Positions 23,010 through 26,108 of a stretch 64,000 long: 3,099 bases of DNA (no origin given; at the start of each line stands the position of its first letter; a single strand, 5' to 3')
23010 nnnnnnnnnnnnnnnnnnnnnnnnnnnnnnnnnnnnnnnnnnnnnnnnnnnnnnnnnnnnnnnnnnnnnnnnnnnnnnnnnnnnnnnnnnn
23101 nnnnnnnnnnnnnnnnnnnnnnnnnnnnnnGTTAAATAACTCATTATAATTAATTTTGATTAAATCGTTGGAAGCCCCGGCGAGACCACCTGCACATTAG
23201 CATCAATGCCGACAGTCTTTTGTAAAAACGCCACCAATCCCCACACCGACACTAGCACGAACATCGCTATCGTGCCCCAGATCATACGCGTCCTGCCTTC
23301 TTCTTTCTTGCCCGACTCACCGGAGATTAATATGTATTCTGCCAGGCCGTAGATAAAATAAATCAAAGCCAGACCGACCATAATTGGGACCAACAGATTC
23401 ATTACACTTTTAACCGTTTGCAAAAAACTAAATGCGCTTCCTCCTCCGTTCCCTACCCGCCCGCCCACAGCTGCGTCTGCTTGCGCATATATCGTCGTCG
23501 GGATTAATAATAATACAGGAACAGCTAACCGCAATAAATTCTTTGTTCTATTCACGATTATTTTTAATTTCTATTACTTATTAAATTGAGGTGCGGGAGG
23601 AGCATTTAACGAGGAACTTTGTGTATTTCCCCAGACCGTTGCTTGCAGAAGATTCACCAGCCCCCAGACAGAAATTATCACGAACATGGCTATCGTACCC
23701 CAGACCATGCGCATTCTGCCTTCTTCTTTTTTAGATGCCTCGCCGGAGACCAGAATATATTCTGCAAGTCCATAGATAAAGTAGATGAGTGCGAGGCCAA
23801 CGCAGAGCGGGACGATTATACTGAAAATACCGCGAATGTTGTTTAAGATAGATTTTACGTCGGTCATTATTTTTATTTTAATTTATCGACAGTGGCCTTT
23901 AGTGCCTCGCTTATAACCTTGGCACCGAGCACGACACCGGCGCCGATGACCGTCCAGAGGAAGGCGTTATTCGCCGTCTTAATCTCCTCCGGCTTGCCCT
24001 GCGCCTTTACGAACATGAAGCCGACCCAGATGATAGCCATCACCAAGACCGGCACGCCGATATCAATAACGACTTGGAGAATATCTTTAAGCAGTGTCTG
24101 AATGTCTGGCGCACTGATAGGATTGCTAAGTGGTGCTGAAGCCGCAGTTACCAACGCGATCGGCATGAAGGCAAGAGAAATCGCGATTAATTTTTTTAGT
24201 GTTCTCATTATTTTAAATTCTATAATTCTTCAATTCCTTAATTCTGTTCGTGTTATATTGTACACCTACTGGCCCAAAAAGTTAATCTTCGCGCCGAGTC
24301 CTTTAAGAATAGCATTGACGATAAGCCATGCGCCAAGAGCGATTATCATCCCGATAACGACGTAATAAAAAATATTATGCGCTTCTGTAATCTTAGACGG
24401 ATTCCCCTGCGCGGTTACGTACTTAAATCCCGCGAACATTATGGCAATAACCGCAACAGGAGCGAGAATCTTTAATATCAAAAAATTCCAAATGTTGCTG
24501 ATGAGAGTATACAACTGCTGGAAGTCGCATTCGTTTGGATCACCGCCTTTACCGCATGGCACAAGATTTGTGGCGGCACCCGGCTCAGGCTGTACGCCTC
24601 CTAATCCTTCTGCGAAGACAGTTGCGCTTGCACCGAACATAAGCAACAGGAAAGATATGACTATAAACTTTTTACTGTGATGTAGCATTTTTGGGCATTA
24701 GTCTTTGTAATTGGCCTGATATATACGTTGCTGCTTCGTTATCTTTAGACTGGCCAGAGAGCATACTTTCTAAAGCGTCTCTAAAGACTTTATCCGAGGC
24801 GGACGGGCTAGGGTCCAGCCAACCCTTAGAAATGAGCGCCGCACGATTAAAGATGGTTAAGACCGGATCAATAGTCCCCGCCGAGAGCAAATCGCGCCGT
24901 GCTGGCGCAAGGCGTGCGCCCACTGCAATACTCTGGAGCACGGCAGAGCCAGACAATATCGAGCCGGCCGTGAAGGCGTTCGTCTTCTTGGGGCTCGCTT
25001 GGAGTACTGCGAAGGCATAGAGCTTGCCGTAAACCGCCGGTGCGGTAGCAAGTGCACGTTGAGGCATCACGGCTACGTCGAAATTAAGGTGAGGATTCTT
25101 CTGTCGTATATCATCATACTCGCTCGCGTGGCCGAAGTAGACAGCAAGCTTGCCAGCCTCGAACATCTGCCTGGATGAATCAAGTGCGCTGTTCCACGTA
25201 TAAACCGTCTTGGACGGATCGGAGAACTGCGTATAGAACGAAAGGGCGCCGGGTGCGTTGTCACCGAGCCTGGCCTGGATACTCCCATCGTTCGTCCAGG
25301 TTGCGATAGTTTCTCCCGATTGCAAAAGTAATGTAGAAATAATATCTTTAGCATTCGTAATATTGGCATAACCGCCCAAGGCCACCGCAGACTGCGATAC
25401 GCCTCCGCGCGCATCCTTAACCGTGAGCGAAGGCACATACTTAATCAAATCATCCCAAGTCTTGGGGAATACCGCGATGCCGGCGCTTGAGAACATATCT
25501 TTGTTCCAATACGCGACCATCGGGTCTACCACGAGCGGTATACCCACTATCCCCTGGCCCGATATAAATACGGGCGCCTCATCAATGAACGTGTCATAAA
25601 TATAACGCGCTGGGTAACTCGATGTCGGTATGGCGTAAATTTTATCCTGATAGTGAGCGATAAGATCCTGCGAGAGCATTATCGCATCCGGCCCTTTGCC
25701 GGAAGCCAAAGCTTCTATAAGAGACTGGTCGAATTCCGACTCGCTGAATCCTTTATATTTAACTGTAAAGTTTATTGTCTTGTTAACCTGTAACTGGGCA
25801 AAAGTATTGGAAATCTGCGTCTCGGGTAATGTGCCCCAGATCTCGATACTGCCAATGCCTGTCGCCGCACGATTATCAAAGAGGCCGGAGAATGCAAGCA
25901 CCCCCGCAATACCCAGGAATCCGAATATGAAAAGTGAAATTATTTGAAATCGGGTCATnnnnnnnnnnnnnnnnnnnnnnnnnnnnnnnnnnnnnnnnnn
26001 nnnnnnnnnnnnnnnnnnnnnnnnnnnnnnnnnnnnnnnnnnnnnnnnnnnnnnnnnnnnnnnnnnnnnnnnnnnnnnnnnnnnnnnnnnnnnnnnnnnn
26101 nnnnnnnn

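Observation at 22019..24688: Tandem array of seven paralogous small two-TM (TrbC/VirB2-pilin-like) genes with a conserved core and hypervariable ends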

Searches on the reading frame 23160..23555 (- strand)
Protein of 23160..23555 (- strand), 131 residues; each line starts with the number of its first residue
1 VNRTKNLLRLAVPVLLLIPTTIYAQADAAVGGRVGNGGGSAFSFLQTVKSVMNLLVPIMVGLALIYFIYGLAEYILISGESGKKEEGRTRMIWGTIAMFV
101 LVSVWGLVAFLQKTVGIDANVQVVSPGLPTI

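Call 3: search_protein_families(library=pfam, proteins=[window:23160-23555:-], max_evalue=1)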
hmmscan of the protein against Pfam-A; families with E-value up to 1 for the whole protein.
window:23160-23555:- (131 aa): 3 families
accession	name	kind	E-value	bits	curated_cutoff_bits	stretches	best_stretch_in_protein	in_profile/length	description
PF18895.5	T4SS_pilin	-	7.6e-10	39.2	26.6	1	49-111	10-71/71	Type IV secretion system pilin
PF13687.11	DUF4153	-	0.00071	19.3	27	1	10-102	92-185/373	Domain of unknown function (DUF4153)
PF01761.26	DHQ_synthase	-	0.015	15.4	24.2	1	16-35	60-79/115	3-dehydroquinate synthase N-terminal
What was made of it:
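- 23160..23555 (-): g4, class C pilin (131 aa, GTG start), with a signal peptide, a Gly-rich N-segment and the conserved core. PF18895 scores 39.2 bits (call 3).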

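Call 4: search_protein_families(library=ncbifam, proteins=[window:23160-23555:-], max_evalue=1)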
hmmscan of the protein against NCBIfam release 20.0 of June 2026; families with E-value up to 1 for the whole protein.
window:23160-23555:- (131 aa): 3 families
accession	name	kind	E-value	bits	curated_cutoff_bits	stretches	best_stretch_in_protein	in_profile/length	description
NF045849.1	ICE_MMCAP2_0565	equivalog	4e-05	23.2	40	1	46-112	11-77/80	Mbov_0395 family pilin-like conjugal transfer protein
TIGR01357.1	aroB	equivalog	0.017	14.3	305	1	17-35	113-131/344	3-dehydroquinate synthase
NF033467.0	blaAQU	exception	0.031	13.4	815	1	1-126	1-115/380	AQU family class C beta-lactamase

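Call 13: find_encoding_contigs(protein=window:23160-23555:-, flank=10000, max_places=6)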
Protein window:23160-23555:- (131 aa): no gene with exactly this product is on record in the collection.

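Call 60: search_protein_families(library=phrogs, proteins=[window:23160-23555:-], max_evalue=0.1)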
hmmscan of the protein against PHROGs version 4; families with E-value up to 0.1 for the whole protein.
window:23160-23555:- (131 aa): 0 families

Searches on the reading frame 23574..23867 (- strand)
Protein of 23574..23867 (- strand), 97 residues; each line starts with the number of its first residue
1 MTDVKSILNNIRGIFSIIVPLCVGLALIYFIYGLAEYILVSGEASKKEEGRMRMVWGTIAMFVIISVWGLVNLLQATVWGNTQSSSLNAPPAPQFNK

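Call 3: search_protein_families(library=pfam, proteins=[window:23574-23867:-], max_evalue=1)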
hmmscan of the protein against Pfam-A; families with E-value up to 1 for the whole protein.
window:23574-23867:- (97 aa): 7 families
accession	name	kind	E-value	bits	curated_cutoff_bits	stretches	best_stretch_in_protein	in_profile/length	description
PF18895.5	T4SS_pilin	-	4.1e-11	43.2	26.6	1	6-74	7-71/71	Type IV secretion system pilin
PF15809.10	STG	-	0.027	15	27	1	50-83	182-215/236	Simian taste bud-specific gene product family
PF09945.14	DUF2177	-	0.027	15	26.9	1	24-79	44-99/124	Predicted membrane protein (DUF2177)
PF03814.21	KdpA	-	0.032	12.8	22.6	1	11-69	166-224/548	Potassium-transporting ATPase A subunit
PF20403.5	DUF6693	-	0.036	14.7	31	1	16-74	19-77/104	Family of unknown function (DUF6693)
PF07666.16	MpPF26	-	0.15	12.6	37.2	1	10-63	2-63/75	M penetrans paralogue family 26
PF04159.19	NB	-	0.42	11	27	1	7-41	13-45/100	NB glycoprotein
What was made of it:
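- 23574..23867 (-): g5, class C pilin (97 aa). It is leaderless and carries the conserved core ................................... PF18895 scores 43.2 bits (call 3).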

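Call 4: search_protein_families(library=ncbifam, proteins=[window:23574-23867:-], max_evalue=1)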
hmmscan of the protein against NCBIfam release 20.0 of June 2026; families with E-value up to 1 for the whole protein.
window:23574-23867:- (97 aa): 1 family
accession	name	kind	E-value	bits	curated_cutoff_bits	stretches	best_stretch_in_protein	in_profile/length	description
NF045849.1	ICE_MMCAP2_0565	equivalog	8.2e-07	28.6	40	1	5-74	7-76/80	Mbov_0395 family pilin-like conjugal transfer protein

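Call 60: search_protein_families(library=phrogs, proteins=[window:23574-23867:-], max_evalue=0.1)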
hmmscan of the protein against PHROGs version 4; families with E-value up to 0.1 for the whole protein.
window:23574-23867:- (97 aa): 1 family
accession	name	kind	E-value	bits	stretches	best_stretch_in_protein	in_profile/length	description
phrog_16151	-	unknown function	0.0077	18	1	54-81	5-32/59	-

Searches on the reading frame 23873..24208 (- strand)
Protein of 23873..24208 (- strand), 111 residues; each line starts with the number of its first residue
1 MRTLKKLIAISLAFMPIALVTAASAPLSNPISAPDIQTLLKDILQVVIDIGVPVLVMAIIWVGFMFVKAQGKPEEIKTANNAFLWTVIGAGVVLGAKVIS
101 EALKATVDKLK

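Call 3: search_protein_families(library=pfam, proteins=[window:23873-24208:-], max_evalue=1)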
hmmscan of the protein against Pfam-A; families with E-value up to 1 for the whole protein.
window:23873-24208:- (111 aa): 2 families
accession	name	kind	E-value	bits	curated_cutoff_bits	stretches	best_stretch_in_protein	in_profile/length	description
PF18895.5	T4SS_pilin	-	7.6e-10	39.2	26.6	1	36-102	5-70/71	Type IV secretion system pilin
PF04956.18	TrbC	-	6.7e-08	33.1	27.9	1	6-99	11-94/98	TrbC/VIRB2 pilin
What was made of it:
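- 23873..24208 (-): g6, class B pilin (111 aa), with a signal peptide and a TrbC-like hairpin (loop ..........). PF18895 scores 39.2 bits and PF04956 33.1 bits, both above cut-off (call 3).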

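Call 4: search_protein_families(library=ncbifam, proteins=[window:23873-24208:-], max_evalue=1)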
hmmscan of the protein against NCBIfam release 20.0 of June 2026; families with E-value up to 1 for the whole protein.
window:23873-24208:- (111 aa): 3 families
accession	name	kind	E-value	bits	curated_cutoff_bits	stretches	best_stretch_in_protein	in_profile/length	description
NF045849.1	ICE_MMCAP2_0565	equivalog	2.5e-06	27.1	40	1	35-106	8-79/80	Mbov_0395 family pilin-like conjugal transfer protein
NF045890.1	conj_pls20_p028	equivalog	0.057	12.3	150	1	40-110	58-127/377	pLS20_p028 family conjugation system transmembrane protein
NF038216.1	ABZJ_00895_fam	subfamily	0.11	12.4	33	1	50-91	34-76/134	ABZJ_00895 family protein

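Call 60: search_protein_families(library=phrogs, proteins=[window:23873-24208:-], max_evalue=0.1)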
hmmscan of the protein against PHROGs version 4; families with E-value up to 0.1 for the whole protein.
window:23873-24208:- (111 aa): 2 families
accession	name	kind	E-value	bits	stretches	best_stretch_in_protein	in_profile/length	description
phrog_2374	-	unknown function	0.0039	18.1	1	13-69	12-71/74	-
phrog_24541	-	unknown function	0.046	14.6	0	51-105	9-69/79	-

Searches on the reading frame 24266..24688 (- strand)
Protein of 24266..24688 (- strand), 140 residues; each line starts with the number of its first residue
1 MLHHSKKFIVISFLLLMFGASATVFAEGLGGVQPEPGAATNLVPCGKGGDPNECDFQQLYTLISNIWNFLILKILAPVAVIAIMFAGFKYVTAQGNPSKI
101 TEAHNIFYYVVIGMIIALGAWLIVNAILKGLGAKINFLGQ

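Call 3: search_protein_families(library=pfam, proteins=[window:24266-24688:-], max_evalue=1)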
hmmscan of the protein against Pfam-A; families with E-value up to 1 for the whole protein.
window:24266-24688:- (140 aa): 3 families
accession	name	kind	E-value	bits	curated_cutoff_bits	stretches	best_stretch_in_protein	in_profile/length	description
PF18895.5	T4SS_pilin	-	6.8e-10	39.3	26.6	1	58-127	4-71/71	Type IV secretion system pilin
PF04956.18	TrbC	-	6.1e-07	30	27.9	1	60-127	38-98/98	TrbC/VIRB2 pilin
PF19747.4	DUF6234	-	0.72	10.7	27.5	0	71-128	16-71/129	Family of unknown function (DUF6234)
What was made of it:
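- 24266..24688 (-): g7, class A pilin (140 aa). It has a signal peptide and an extracellular N-segment with a conserved Cys pair (C45, C54), followed by the two-helix hairpin. It is the first pilin of the array, and its start overlaps the SBP gene's 3' end by 17 nt. PF18895 scores 39.3 bits and PF04956 30.0 bits, both above cut-off (call 3).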

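Call 4: search_protein_families(library=ncbifam, proteins=[window:24266-24688:-], max_evalue=1)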
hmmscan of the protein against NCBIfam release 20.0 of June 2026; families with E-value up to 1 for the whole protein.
window:24266-24688:- (140 aa): 3 families
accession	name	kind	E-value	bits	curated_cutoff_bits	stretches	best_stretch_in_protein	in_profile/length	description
NF045849.1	ICE_MMCAP2_0565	equivalog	3.5e-05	23.4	40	1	63-129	9-78/80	Mbov_0395 family pilin-like conjugal transfer protein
NF040557.1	CAS_Csx27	equivalog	0.0033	17.5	65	1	55-129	142-212/223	type VI-B CRISPR accessory protein Csx27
NF041587.1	YmgF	equivalog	0.0077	16.2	100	1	5-29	17-41/72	cell division-associated protein YmgF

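Call 32: find_homologous_proteins(query=window:24266-24688:-)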
Query window:24266-24688:- (140 aa): 13 proteins with E <= 0.001 among 50 candidates.
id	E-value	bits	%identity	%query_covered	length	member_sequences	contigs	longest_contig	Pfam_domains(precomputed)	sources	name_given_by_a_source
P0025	2.0e-75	269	100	89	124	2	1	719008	PF18895.6,PF04956.19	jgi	jgi:hypothetical protein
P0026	1.3e-31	127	53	90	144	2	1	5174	PF18895.6,PF04956.19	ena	-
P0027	2.0e-29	120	55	81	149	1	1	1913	PF18895.6,PF04956.19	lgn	-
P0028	1.5e-25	108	47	99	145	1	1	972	PF18895.6,PF04956.19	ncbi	-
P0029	9.9e-10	56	38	74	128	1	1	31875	PF18895.6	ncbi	-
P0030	2.2e-9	55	38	81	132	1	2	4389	PF18895.6,PF04956.19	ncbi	-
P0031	4.7e-9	54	37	70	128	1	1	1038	PF18895.6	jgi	jgi:hypothetical protein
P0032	5.9e-9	54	43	63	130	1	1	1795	PF18895.6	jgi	jgi:hypothetical protein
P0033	1.0e-8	53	40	84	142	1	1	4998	PF18895.6,PF04956.19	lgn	-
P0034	2.1e-8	52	51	39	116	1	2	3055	PF18895.6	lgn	-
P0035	4.6e-8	51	44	59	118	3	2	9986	PF18895.6,PF04956.19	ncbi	-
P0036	1.6e-7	49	46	51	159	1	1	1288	PF18895.6,PF04956.19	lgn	-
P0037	4.4e-7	48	39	75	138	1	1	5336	PF18895.6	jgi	jgi:hypothetical protein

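Call 33: find_encoding_contigs(protein=P0029, flank=10000, max_places=2)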
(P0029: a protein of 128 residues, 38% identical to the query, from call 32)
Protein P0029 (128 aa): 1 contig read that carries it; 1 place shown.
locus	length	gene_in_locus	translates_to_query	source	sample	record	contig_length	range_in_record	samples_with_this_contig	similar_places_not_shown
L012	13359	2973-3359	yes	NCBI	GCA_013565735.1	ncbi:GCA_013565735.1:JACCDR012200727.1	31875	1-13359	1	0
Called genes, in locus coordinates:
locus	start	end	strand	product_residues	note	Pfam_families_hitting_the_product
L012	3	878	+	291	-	?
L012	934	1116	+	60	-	-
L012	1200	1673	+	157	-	PF01209:Ubie_methyltran, PF08241:Methyltransf_11, PF08242:Methyltransf_12, PF13489:Methyltransf_23, PF13649:Methyltransf_25, PF13847:Methyltransf_31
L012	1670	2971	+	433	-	PF01547:SBP_bac_1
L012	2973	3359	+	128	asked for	PF18895:T4SS_pilin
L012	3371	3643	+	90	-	-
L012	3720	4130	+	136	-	PF18895:T4SS_pilin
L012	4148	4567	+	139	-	PF18895:T4SS_pilin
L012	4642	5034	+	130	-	PF18895:T4SS_pilin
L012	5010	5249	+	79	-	-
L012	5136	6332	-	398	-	-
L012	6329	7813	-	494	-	-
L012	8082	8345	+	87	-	-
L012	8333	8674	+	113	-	PF02452:PemK_toxin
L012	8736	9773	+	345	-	PF17773:UPF0176_N, PF00581:Rhodanese, PF12368:Rhodanese_C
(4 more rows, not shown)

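Call 34: find_encoding_contigs(protein=P0035, flank=10000, max_places=2)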
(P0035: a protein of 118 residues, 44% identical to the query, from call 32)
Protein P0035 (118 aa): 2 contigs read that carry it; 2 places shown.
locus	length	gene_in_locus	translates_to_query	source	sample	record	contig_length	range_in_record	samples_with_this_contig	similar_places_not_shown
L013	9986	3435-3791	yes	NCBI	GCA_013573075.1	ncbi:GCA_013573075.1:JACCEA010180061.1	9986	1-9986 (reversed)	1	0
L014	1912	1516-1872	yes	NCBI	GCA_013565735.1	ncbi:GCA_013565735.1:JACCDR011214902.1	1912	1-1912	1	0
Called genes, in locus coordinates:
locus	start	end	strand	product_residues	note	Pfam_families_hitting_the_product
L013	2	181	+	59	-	?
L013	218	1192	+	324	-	PF03989:DNA_gyraseA_C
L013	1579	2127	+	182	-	PF13489:Methyltransf_23, PF01135:PCMT (weak), PF01209:Ubie_methyltran, PF01728:FtsJ (weak), PF13847:Methyltransf_31, PF08241:Methyltransf_11, PF08242:Methyltransf_12, PF13649:Methyltransf_25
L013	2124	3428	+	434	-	-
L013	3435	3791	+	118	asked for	PF04956:TrbC (weak), PF18895:T4SS_pilin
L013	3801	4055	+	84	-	PF18895:T4SS_pilin (weak)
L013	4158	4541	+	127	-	PF18895:T4SS_pilin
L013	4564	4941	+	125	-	PF18895:T4SS_pilin (weak)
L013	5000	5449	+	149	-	PF18895:T4SS_pilin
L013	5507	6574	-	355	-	-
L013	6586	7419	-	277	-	-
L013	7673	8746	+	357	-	PF17773:UPF0176_N, PF00581:Rhodanese, PF12368:Rhodanese_C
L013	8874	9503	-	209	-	PF01205:Impact_N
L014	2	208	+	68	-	?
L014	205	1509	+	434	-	-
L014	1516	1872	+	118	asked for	PF04956:TrbC (weak), PF18895:T4SS_pilin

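Call 60: search_protein_families(library=phrogs, proteins=[window:24266-24688:-], max_evalue=0.1)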
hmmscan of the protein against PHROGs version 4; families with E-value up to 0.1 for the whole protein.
window:24266-24688:- (140 aa): 0 families

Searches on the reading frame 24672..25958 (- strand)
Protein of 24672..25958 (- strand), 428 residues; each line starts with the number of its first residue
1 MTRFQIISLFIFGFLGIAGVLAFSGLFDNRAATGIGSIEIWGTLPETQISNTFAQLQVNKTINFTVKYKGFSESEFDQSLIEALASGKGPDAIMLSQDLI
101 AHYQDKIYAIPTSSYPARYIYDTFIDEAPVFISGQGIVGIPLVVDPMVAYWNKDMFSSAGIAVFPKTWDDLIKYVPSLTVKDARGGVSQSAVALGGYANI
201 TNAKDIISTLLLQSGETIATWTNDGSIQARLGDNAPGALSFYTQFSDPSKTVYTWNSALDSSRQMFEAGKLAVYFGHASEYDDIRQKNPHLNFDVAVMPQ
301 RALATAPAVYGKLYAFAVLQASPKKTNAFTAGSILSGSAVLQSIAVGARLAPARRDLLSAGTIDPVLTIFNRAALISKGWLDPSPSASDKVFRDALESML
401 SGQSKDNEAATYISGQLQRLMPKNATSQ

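Call 8: search_protein_families(library=pfam, proteins=[window:24672-25958:-], max_evalue=0.001)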
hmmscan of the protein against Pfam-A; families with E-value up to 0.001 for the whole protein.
window:24672-25958:- (428 aa): 2 families
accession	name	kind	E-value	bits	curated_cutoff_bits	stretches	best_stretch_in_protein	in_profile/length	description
PF01547.30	SBP_bac_1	-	6.2e-20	72.8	26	1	63-328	23-293/307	Bacterial extracellular solute-binding protein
PF13416.11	SBP_bac_8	-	2.7e-18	67.2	27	1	60-326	9-233/279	Bacterial extracellular solute-binding protein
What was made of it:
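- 24672..25958 (-): A solute-binding-fold protein (428 aa) with an N-terminal transmembrane anchor. It lies immediately upstream of the array and overlaps g7, and no ABC permease or ATPase gene is nearby. PF01547 SBP_bac_1 has E 6e-20 and PF13416 E 3e-18 (call 8).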

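Call 61: search_protein_families(library=ncbifam, proteins=[window:24672-25958:-], max_evalue=0.001)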
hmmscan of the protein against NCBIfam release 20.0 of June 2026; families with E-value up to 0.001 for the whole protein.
window:24672-25958:- (428 aa): 1 family
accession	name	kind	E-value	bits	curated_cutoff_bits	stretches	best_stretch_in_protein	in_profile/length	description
NF008211.0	PRK10974.1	equivalog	3.1e-05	22.8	411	1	138-303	139-297/439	sn-glycerol-3-phosphate ABC transporter substrate-binding protein UgpB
